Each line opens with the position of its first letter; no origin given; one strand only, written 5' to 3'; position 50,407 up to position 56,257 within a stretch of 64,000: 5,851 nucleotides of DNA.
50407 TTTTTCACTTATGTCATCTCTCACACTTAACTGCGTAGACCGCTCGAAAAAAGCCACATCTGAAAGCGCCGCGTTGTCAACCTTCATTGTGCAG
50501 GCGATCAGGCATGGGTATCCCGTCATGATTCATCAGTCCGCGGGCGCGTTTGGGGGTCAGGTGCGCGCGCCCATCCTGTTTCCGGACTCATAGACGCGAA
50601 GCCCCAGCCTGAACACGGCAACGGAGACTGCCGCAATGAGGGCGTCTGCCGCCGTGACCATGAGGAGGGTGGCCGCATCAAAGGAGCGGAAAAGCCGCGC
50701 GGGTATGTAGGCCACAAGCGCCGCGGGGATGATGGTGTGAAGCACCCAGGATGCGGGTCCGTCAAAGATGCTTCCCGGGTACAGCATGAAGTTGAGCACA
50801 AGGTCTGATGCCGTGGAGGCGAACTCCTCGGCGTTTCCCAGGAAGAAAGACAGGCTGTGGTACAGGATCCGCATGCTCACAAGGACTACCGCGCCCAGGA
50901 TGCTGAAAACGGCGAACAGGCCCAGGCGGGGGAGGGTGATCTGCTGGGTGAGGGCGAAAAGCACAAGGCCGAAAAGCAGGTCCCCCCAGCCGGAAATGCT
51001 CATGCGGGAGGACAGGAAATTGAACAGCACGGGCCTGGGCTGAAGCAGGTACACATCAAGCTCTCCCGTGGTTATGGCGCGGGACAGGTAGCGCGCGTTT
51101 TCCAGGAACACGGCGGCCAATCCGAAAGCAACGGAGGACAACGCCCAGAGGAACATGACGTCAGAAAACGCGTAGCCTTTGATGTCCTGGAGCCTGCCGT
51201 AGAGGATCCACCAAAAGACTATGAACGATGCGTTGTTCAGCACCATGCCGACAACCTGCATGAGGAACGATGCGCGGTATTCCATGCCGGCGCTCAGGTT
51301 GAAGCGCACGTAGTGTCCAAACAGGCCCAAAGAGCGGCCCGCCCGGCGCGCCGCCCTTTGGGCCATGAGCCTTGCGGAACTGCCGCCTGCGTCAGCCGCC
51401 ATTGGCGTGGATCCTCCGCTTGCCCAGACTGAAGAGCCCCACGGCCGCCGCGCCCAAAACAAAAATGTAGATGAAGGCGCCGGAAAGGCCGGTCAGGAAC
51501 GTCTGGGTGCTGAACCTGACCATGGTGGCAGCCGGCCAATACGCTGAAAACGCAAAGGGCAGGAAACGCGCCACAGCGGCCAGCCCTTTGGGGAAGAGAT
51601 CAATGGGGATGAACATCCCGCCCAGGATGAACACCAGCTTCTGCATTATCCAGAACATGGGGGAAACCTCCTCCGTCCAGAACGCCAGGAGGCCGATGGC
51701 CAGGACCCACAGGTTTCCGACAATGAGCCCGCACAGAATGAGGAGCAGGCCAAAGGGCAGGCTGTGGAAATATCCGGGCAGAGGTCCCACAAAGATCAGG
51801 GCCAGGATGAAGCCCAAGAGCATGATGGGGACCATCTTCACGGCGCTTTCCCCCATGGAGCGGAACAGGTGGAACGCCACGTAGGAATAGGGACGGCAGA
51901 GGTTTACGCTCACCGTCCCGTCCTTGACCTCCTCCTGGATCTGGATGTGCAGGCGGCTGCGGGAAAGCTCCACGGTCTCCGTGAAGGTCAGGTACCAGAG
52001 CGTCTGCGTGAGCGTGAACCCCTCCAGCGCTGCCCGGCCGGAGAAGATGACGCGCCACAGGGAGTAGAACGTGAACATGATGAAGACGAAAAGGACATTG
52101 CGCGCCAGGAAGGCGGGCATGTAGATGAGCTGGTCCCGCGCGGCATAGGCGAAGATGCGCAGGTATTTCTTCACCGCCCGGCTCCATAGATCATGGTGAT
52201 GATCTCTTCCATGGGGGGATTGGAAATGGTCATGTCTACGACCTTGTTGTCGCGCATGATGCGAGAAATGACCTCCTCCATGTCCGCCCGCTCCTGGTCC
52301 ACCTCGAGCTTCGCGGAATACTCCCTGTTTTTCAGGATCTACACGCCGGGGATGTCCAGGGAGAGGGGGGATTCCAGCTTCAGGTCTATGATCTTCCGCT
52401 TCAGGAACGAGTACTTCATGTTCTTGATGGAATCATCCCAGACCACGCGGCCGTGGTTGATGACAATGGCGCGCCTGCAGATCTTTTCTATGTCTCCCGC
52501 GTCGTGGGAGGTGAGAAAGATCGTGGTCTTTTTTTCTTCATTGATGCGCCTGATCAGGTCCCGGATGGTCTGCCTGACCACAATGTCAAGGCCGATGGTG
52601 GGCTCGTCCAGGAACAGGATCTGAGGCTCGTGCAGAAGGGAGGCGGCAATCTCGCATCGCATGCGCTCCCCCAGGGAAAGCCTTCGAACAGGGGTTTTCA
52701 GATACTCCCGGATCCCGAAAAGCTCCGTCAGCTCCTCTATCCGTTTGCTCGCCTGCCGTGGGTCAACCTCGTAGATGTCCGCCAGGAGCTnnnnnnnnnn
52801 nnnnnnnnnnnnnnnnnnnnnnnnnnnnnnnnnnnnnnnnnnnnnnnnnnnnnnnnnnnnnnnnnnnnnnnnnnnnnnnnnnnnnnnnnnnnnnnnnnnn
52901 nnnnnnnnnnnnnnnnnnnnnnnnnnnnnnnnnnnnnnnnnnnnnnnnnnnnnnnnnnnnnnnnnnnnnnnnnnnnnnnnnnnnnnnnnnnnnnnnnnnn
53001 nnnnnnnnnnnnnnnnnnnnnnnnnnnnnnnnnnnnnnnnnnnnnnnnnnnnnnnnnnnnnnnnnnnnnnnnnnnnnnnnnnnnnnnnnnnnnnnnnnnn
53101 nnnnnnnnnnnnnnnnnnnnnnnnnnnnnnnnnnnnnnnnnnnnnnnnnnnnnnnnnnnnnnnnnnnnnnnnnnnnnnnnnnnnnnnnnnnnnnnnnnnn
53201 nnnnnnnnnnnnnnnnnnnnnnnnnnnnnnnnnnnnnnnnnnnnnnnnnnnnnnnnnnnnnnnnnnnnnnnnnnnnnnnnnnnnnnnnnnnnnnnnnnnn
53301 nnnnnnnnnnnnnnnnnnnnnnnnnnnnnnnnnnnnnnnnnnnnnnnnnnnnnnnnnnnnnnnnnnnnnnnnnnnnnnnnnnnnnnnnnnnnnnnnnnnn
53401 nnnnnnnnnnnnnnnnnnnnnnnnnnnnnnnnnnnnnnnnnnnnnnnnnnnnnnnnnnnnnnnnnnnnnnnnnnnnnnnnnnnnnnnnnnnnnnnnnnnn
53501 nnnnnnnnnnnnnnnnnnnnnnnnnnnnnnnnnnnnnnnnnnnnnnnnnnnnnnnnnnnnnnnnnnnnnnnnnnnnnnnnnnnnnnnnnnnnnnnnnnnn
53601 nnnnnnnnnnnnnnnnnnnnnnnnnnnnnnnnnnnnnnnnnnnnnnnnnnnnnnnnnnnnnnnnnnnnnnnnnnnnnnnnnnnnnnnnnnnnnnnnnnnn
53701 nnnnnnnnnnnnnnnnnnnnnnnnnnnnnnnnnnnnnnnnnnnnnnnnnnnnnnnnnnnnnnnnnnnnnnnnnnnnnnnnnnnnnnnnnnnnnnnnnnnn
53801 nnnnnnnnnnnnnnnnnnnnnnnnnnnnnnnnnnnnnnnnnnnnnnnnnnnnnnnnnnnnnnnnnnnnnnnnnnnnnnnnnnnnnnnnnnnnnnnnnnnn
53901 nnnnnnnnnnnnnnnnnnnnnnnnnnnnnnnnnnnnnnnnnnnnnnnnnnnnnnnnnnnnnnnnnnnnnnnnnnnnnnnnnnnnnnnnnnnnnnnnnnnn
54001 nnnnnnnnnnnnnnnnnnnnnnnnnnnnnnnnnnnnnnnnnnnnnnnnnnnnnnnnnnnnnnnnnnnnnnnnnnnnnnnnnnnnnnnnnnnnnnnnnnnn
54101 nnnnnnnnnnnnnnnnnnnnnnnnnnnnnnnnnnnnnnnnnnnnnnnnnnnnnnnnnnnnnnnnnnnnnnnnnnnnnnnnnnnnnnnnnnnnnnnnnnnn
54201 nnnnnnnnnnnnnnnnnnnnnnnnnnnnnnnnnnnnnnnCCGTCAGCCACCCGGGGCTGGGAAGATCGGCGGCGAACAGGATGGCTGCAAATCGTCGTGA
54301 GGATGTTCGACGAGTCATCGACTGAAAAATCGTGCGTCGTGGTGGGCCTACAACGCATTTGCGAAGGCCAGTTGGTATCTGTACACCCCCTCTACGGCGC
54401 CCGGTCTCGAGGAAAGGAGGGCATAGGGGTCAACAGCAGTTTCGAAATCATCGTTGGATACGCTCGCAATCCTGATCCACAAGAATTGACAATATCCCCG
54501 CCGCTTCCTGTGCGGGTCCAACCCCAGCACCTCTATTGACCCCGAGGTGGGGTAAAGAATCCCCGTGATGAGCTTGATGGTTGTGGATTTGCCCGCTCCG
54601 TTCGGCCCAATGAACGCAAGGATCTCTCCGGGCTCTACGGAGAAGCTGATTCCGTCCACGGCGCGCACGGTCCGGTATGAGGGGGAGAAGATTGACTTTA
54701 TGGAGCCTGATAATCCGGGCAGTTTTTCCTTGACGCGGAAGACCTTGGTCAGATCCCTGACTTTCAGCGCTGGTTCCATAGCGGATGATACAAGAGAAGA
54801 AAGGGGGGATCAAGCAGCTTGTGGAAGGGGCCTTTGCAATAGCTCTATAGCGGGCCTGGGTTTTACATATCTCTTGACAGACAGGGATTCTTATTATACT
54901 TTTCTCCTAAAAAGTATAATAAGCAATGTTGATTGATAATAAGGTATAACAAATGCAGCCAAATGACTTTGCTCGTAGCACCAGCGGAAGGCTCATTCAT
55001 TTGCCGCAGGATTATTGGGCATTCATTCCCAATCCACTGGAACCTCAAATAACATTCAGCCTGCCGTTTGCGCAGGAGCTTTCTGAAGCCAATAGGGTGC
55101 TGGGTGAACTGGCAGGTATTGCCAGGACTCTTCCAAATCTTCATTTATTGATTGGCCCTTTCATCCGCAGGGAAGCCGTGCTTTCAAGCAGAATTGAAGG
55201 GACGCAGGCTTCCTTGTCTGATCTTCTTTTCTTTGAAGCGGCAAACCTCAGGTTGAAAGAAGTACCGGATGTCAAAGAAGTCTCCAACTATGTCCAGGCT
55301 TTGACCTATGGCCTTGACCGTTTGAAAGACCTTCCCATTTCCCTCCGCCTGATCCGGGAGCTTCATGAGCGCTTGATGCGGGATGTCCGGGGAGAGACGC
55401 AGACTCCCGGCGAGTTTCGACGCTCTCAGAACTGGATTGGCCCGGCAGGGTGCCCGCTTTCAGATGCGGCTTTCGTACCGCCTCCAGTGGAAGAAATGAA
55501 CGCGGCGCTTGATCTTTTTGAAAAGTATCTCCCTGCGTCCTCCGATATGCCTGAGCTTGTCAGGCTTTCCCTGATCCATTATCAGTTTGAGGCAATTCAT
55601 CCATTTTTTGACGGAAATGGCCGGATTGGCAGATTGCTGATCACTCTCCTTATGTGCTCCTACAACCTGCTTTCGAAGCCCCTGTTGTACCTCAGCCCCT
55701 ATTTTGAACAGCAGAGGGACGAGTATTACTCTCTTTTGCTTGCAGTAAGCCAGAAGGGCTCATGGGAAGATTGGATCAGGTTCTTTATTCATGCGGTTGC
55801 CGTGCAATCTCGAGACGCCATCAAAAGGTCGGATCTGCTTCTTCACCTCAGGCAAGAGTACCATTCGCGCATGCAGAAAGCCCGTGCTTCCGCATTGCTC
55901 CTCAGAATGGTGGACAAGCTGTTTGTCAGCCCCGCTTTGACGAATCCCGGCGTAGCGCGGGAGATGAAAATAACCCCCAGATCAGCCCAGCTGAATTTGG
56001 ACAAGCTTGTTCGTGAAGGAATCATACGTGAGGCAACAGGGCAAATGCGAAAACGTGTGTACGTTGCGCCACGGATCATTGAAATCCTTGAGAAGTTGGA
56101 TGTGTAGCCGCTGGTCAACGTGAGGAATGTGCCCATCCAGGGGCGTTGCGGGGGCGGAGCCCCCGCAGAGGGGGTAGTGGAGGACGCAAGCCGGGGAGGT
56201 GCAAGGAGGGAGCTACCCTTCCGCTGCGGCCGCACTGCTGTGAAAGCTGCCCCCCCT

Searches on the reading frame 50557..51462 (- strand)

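Call 38: search_protein_families(library=pfam, proteins=[window:50557-51462:-], max_evalue=0.001)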
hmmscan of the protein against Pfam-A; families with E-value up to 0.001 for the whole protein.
window:50557-51462:- (301 aa): 1 family
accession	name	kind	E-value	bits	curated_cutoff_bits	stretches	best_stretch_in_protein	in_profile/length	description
PF06182.17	ABC2_membrane_6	-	1.4e-30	107.3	22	1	78-293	5-227/229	ABC-2 family transporter protein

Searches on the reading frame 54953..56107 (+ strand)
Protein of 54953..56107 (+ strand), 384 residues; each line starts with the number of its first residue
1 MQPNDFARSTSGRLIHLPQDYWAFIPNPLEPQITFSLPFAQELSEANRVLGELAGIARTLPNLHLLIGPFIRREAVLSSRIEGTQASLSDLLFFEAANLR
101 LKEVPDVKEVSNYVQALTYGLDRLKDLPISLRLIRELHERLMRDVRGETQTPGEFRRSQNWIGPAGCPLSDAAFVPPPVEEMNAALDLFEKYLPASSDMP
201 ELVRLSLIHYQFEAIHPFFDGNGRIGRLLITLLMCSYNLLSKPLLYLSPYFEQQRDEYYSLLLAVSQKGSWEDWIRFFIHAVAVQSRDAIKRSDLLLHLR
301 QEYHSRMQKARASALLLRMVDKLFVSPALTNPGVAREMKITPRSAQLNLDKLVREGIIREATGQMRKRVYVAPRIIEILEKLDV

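Call 96: search_protein_families(library=pfam, proteins=[window:54953-56107:+], max_evalue=0.00001)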
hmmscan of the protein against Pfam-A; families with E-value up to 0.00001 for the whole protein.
window:54953-56107:+ (384 aa): 2 families
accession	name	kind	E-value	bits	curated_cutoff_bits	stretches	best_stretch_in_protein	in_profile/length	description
PF13784.11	Fic_N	-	5.2e-26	90.9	26.7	1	41-122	2-82/82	Fic/DOC family N-terminal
PF02661.23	Fic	-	5.5e-18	66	24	1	128-233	1-92/93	Fic/DOC family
